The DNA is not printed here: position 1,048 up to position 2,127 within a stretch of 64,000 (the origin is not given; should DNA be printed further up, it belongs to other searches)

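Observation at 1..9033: Lower-GC anaerobic-metabolism island ending at the 3' end of tRNA-Gln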

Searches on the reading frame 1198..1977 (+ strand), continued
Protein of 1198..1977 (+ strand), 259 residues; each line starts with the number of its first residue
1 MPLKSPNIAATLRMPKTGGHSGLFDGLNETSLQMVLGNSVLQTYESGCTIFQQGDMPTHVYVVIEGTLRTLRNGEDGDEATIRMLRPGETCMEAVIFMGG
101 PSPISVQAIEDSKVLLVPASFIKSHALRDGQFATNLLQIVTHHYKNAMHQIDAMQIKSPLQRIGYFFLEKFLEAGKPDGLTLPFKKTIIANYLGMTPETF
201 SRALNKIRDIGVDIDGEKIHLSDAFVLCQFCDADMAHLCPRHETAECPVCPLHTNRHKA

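Call 47: search_protein_families(library=phrogs, proteins=[L017:5200-6147:+, L017:6389-7180:+, L017:7216-7656:+, L017:4869-5153:-, L020:14498-15943:+], max_evalue=0.00001)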
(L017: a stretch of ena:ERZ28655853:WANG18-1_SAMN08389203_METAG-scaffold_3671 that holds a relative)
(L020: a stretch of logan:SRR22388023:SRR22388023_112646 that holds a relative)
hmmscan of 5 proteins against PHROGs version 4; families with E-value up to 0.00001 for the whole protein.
L017:5200-6147:+ (315 aa): 0 families

L017:6389-7180:+ (263 aa): 12 families
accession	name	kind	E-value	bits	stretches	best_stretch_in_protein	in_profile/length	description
phrog_498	-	other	2.7e-52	179.2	1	20-255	34-260/633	DNA methyltransferase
phrog_620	-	DNA, RNA and nucleotide metabolism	1.4e-26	94.9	1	19-161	7-144/217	ParB-like partition protein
phrog_15396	-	DNA, RNA and nucleotide metabolism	1.6e-25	91.4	1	22-162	5-141/258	ParB-like partition nuclease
phrog_8071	-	DNA, RNA and nucleotide metabolism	1.9e-24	87.6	1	20-241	6-227/389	ParB-like partition protein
phrog_940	-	DNA, RNA and nucleotide metabolism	1e-16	62.2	1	23-143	8-129/388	nuclease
phrog_930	-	DNA, RNA and nucleotide metabolism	5.5e-16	60.1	1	36-154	22-135/223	ParB-like partition protein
phrog_723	-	DNA, RNA and nucleotide metabolism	1.6e-11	45.5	1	18-149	10-138/223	ParB-like partition protein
phrog_9353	-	unknown function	4.2e-10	40.9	1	25-154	18-140/245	-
phrog_18056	-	DNA, RNA and nucleotide metabolism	4.5e-09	36.7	1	37-120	18-100/387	ParB-like partition nuclease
phrog_3264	-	DNA, RNA and nucleotide metabolism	1.3e-07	32.6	1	19-109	47-140/337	ParB-like partition protein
phrog_6218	-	DNA, RNA and nucleotide metabolism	4.6e-06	27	1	18-108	2-97/506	ParB-like partition protein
phrog_67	-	other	8.7e-06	26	1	111-218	82-153/743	DNA methyltransferase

L017:7216-7656:+ (146 aa): 1 family
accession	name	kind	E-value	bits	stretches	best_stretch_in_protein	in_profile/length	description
phrog_11806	-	unknown function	6.9e-30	105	1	10-144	12-149/154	-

L017:4869-5153:- (94 aa): 4 families
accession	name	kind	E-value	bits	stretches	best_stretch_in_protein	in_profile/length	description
phrog_1373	-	transcription regulation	1.5e-08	35.8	1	18-79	55-118/166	transcriptional regulator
phrog_2439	-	transcription regulation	4.5e-06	26.8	1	28-81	11-64/367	transcriptional regulator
phrog_8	-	transcription regulation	5.5e-06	27.1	1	27-77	165-209/346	transcriptional regulator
phrog_5823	-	transcription regulation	9.7e-06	26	1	28-79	10-62/404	transcriptional regulator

L020:14498-15943:+ (481 aa): 2 families
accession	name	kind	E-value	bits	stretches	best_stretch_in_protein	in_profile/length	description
phrog_1535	-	tail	2.8e-07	30.1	1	45-292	49-292/1152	tail length tape measure protein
phrog_27075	-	unknown function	8.7e-06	26.4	0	199-294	152-250/265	-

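Call 73: search_protein_families(library=ncbifam, proteins=[window:1237-1977:+, L021:12620-13324:-, L021:11496-12623:+, L021:10679-11467:+, L021:16774-17112:+, L021:14503-15525:+, L021:17845-18939:-, L021:1025-2320:+, L021:2332-3939:+], max_evalue=0.00001)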
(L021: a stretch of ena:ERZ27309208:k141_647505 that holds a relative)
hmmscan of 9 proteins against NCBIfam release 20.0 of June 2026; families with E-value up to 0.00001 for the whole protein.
window:1237-1977:+ (246 aa): 9 families
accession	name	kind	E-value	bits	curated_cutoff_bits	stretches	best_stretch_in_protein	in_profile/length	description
NF006901.0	PRK09392.1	equivalog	3.2e-39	134.7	211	1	10-220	14-223/236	transcriptional activator FtrB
NF050815.1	TransActFtrBCaul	equivalog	5.3e-29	101.2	300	1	10-221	16-226/251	transcriptional activator FtrB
NF050806.1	TransRegFixKCaul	equivalog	2.4e-16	59.6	300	1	25-199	22-193/215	transcriptional regulator FixK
NF008365.0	PRK11161.1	subfamily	2.1e-09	37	228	1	33-218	54-243/250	fumarate/nitrate reduction transcriptional regulator Fnr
NF041163.2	encap_f2b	equivalog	5.4e-08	32.4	400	1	16-132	85-202/450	family 2B encapsulin nanocompartment shell protein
NF045989.1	TransRegFnrLRhodb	equivalog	8.6e-07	28.4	300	0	167-204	182-220/245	transcriptional regulator FnrL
TIGR03697.1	NtcA_cyano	equivalog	1.1e-06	28.6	244.95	1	34-216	1-190/193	global nitrogen regulator NtcA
TIGR03896.1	cyc_nuc_ocin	subfamily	3.9e-06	26.4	161.05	1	26-131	8-117/317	bacteriocin-type transport-associated protein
NF008732.0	PRK11753.1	equivalog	7.6e-06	25.5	266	0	16-197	13-198/214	cAMP-activated global transcriptional regulator CRP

L021:12620-13324:- (234 aa): 8 families
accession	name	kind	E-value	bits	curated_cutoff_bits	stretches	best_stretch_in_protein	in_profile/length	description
NF006901.0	PRK09392.1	equivalog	9.7e-35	120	211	1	6-226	8-222/236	transcriptional activator FtrB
NF050815.1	TransActFtrBCaul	equivalog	1e-22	80.6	300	1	6-226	10-224/251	transcriptional activator FtrB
NF008365.0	PRK11161.1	subfamily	4e-13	49.2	228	1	32-225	51-243/250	fumarate/nitrate reduction transcriptional regulator Fnr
NF050806.1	TransRegFixKCaul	equivalog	1.5e-10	40.7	300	1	26-206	21-193/215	transcriptional regulator FixK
NF041163.2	encap_f2b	equivalog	5.3e-09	35.7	400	1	8-132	74-199/450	family 2B encapsulin nanocompartment shell protein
TIGR03697.1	NtcA_cyano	equivalog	3.6e-07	30.2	244.95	1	36-222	1-189/193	global nitrogen regulator NtcA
NF008732.0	PRK11753.1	equivalog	3.9e-07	29.7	266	1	26-164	21-159/214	cAMP-activated global transcriptional regulator CRP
NF053664.1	TransRegPtrACyano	equivalog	1.3e-06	27.8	300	1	49-205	30-178/196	Crp/Fnr family transcriptional regulator PtrA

L021:11496-12623:+ (375 aa): 0 families

L021:10679-11467:+ (262 aa): 8 families
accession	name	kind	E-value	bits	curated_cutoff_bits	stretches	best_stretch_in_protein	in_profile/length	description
NF000809.0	PRK00059.1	equivalog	6.8e-23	81.6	303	1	86-248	175-328/336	peptidylprolyl isomerase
TIGR02933.1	nifM_nitrog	equivalog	1.2e-19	71.2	168.2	1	46-218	61-231/256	nitrogen fixation protein NifM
NF002824.0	PRK02998.1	subfamily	1.1e-14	54.5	360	1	83-241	111-255/283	peptidylprolyl isomerase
NF002827.0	PRK03002.1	equivalog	2e-14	53.3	343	1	74-230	104-246/285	peptidylprolyl isomerase PrsA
NF011969.0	PRK15441.1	equivalog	6.6e-11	42.5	127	1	129-207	16-92/93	peptidylprolyl isomerase PpiC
NF002846.0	PRK03095.1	equivalog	1.1e-10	41.5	361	1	131-230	146-243/287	peptidylprolyl isomerase PrsA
NF008038.0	PRK10770.1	equivalog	1.7e-08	33.7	394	1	126-206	302-382/431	peptidylprolyl isomerase SurA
NF008054.0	PRK10788.1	equivalog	6.5e-07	28.4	493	0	130-229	283-380/626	peptidylprolyl isomerase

L021:16774-17112:+ (112 aa): 0 families

L021:14503-15525:+ (340 aa): 10 families
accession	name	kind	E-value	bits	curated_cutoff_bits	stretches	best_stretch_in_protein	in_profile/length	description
NF002947.1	PRK03604.1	equivalog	3.6e-91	305.6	285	1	15-329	1-297/301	bifunctional molybdenum cofactor biosynthesis protein MoaC/MoaB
NF006870.0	PRK09364.1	subfamily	5.1e-43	146.6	162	1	14-157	16-159/161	cyclic pyranopterin monophosphate synthase MoaC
TIGR00581.1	moaC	equivalog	9.9e-39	132.5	141.5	1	12-152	9-148/148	cyclic pyranopterin monophosphate synthase MoaC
NF011069.0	PRK14499.1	equivalog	1.1e-37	129.8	457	1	9-156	10-155/308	cyclic pyranopterin monophosphate synthase MoaC/MOSC-domain-containing protein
NF006932.0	PRK09417.1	equivalog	4.3e-37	127.4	158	1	177-319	4-148/193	molybdopterin adenylyltransferase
NF008999.0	PRK12343.1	equivalog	2.8e-34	118.1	171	1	12-134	11-138/156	cyclic pyranopterin monophosphate synthase MoaC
TIGR00177.1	molyb_syn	domain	5.8e-32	110.7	85.35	1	177-317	2-145/148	molybdenum cofactor synthesis domain-containing protein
TIGR02667.1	moaB_proteo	equivalog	1.4e-23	83.4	222.4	1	177-316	5-143/163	molybdenum cofactor biosynthesis protein B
NF011070.0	PRK14500.1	equivalog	1.4e-22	80.4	606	1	14-157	18-165/358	putative bifunctional molybdopterin-guanine dinucleotide biosynthesis protein MoaC/MobA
NF001813.0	PRK00549.1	equivalog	5.4e-06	25.7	379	0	194-266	18-88/414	competence/damage-inducible protein A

L021:17845-18939:- (364 aa): 25 families
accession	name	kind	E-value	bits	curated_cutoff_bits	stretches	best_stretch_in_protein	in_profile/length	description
NF006444.0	PRK08762.1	equivalog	2.7e-109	365.3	449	2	6-257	125-378/387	molybdopterin-synthase adenylyltransferase MoeB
NF005902.0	PRK07878.1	equivalog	2.5e-90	303.2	647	1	7-361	21-387/392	adenylyltransferase/sulfurtransferase MoeZ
NF005646.0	PRK07411.1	equivalog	4.8e-85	286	633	1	7-358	17-382/390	molybdopterin-synthase adenylyltransferase MoeB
NF004281.0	PRK05690.1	subfamily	3.2e-80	269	266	1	6-247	10-249/250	molybdopterin-synthase adenylyltransferase MoeB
TIGR02356.1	adenyl_thiF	equivalog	2.1e-76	255.8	275.25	1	8-208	1-202/203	thiazole biosynthesis adenylyltransferase ThiF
NF047750.1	SAMPActivE1UbaA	equivalog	1.1e-74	251.1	450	1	7-252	11-254/270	SAMP-activating enzyme E1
NF004111.0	PRK05600.1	equivalog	4.2e-72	243.3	437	1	4-332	17-347/371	ThiF family adenylyltransferase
TIGR02355.1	moeB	equivalog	1.5e-62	211.1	376.55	1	7-246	3-240/240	molybdopterin-synthase adenylyltransferase MoeB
NF006204.0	PRK08328.1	equivalog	4.4e-50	170.4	339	1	7-228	8-222/231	hypothetical protein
NF009123.0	PRK12475.1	subfamily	6.7e-50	170.2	510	1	7-261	3-258/338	MoeB/ThiF family adenylyltransferase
NF006395.0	PRK08644.1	equivalog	5.2e-31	107.9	159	1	10-149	12-152/215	sulfur carrier protein ThiS adenylyltransferase ThiF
TIGR02354.1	thiF_fam2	equivalog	1.9e-24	86.7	152.2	1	17-146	10-138/200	thiamine biosynthesis protein ThiF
NF006077.0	PRK08223.1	equivalog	1.5e-19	70.1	266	1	17-161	17-163/296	hypothetical protein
TIGR01408.1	Ube1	subfamily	2e-17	62.3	750.05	1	7-157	400-557/1008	ubiquitin-activating enzyme E1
NF011696.0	PRK15116.1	equivalog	2.1e-17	63.7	304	1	21-147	23-150/268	tRNA cyclic N6-threonylcarbamoyladenosine(37) synthase TcdA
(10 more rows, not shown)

L021:1025-2320:+ (431 aa): 10 families
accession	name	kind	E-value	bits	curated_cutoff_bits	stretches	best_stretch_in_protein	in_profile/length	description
TIGR00886.1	2A0108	subfamily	2.3e-66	224.4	311.7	1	9-366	1-368/368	NarK family nitrate/nitrite MFS transporter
TIGR00893.1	2A0114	subfamily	1.8e-26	93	395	1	18-398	3-392/399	D-galactonate transporter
TIGR00881.1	2A0104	subfamily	4.3e-21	75.4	407.75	2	19-295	5-302/379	phosphoglycerate transporter protein PgtP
NF011608.0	PRK15034.1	subfamily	8.7e-16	58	836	1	8-400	33-451/462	nitrate/nitrite transporter NarU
TIGR00895.1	2A0115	subfamily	2.5e-15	56.3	418.55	1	25-179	33-191/398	aromatic acid/H+ symport family MFS transporter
NF049980.1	SfMCT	equivalog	6.3e-13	48.1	320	1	11-393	4-378/378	L-lactate MFS transporter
NF012174.0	tet_MFS_A_B_C_D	equivalog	9.9e-07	27.9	475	1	49-306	45-303/382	Tet(A)/Tet(B)/Tet(C) family tetracycline efflux MFS transporter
TIGR00883.1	2A0106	subfamily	1.1e-06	28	443.45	0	129-392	138-394/400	metabolite/H+ symporter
NF038246.1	bile_salt_MFS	equivalog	1.4e-06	27.4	400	1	35-405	32-404/408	conjugated bile salt MFS transporter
NF007077.0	PRK09528.1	subfamily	8.7e-06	24.5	429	1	205-290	5-88/421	galactoside permease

L021:2332-3939:+ (535 aa): 2 families
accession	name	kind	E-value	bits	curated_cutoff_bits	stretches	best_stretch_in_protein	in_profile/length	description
NF011608.0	PRK15034.1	subfamily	7e-88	295.7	836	2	5-267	13-266/462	nitrate/nitrite transporter NarU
TIGR00886.1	2A0108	subfamily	5.9e-85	285.6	311.7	1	26-487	1-368/368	NarK family nitrate/nitrite MFS transporter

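Call 82: search_protein_families(library=pfam, proteins=[L021:19295-19921:+, L021:19918-20514:+], max_evalue=0.001)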
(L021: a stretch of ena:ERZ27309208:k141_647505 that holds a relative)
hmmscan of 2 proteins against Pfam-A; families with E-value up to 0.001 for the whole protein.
L021:19295-19921:+ (208 aa): 1 family
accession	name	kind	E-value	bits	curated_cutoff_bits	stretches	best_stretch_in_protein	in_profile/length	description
PF10354.15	BMT5-like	-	2.9e-28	99.7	24.7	1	27-185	1-167/168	rRNA (uridine-N3-)-methyltransferase BTM5-like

L021:19918-20514:+ (198 aa): 1 family
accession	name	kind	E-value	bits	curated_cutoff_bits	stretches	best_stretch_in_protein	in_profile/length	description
PF13532.12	2OG-FeII_Oxy_2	-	4.7e-26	92.6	31.2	1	53-193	52-194/194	2OG-Fe(II) oxygenase superfamily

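Call 85: find_encoding_contigs(protein=P0226, flank=10000, max_places=2)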
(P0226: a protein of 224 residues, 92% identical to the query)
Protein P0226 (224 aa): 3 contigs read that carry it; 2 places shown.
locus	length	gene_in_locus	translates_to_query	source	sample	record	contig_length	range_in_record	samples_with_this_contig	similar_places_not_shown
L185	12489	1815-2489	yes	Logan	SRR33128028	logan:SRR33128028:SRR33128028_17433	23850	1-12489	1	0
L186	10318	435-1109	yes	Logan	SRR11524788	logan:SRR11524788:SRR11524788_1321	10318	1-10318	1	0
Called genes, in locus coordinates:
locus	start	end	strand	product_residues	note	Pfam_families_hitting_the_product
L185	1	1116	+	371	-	?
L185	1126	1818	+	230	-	PF02613:Nitrate_red_del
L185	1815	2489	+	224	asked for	PF02665:Nitrate_red_gam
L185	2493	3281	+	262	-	PF13145:Rotamase_2, PF13616:Rotamase_3, PF00639:Rotamase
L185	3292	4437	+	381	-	PF05940:NnrS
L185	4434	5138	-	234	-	PF00027:cNMP_binding, PF13545:HTH_Crp_2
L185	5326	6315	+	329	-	PF04055:Radical_SAM, PF13353:Fer4_12, PF06463:Mob_synth_C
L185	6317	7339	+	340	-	PF01967:MoaC, PF00994:MoCF_biosynth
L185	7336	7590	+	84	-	-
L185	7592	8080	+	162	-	PF02391:MoaE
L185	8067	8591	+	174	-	PF12804:NTP_transf_3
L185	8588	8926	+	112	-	-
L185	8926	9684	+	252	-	PF01925:TauE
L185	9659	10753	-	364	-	PF00899:ThiF, PF00581:Rhodanese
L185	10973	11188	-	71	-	PF13560:HTH_31, PF12844:HTH_19 (weak), PF01381:HTH_3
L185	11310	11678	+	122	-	-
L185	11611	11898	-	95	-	PF18932:DUF5681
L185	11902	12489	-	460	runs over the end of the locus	PF02195:ParB_N (faint), PF01555:N6_N4_Mtase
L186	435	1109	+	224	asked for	PF02665:Nitrate_red_gam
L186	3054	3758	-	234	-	PF00027:cNMP_binding, PF13545:HTH_Crp_2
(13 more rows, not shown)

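Call 86: find_encoding_contigs(protein=P0229, flank=10000, max_places=2)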
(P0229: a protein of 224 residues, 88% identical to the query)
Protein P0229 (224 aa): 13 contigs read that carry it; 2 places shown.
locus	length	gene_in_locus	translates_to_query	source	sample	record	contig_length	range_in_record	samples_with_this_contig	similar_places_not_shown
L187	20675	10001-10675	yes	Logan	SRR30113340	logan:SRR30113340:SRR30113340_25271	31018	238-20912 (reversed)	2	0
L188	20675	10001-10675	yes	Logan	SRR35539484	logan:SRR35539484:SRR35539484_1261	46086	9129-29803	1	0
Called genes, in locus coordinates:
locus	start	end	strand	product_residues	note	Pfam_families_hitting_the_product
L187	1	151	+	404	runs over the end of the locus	PF03453:MoeA_N, PF00994:MoCF_biosynth, PF03454:MoeA_C (weak)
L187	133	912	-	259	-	PF00027:cNMP_binding, PF13545:HTH_Crp_2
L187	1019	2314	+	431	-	PF07690:MFS_1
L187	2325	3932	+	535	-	PF07690:MFS_1 (weak)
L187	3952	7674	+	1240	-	PF14710:Nitr_red_alph_N, PF00384:Molybdopterin, PF28599:NarG_dom_V, PF01568:Molydop_binding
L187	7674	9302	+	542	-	PF12838:Fer4_7 (weak), PF13237:Fer4_10, PF13247:Fer4_11, PF14711:Nitr_red_bet_C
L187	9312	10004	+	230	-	PF02613:Nitrate_red_del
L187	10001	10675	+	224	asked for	PF02665:Nitrate_red_gam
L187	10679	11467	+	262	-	PF13145:Rotamase_2, PF13616:Rotamase_3, PF00639:Rotamase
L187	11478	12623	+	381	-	PF05940:NnrS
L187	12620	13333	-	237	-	PF00027:cNMP_binding, PF13545:HTH_Crp_2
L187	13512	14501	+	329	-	PF04055:Radical_SAM, PF13353:Fer4_12 (weak), PF06463:Mob_synth_C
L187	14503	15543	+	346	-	PF01967:MoaC, PF00994:MoCF_biosynth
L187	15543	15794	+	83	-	PF02597:ThiS (weak)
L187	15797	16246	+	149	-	PF02391:MoaE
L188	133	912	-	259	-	PF00027:cNMP_binding, PF13545:HTH_Crp_2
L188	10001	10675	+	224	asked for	PF02665:Nitrate_red_gam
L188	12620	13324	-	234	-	PF00027:cNMP_binding, PF13545:HTH_Crp_2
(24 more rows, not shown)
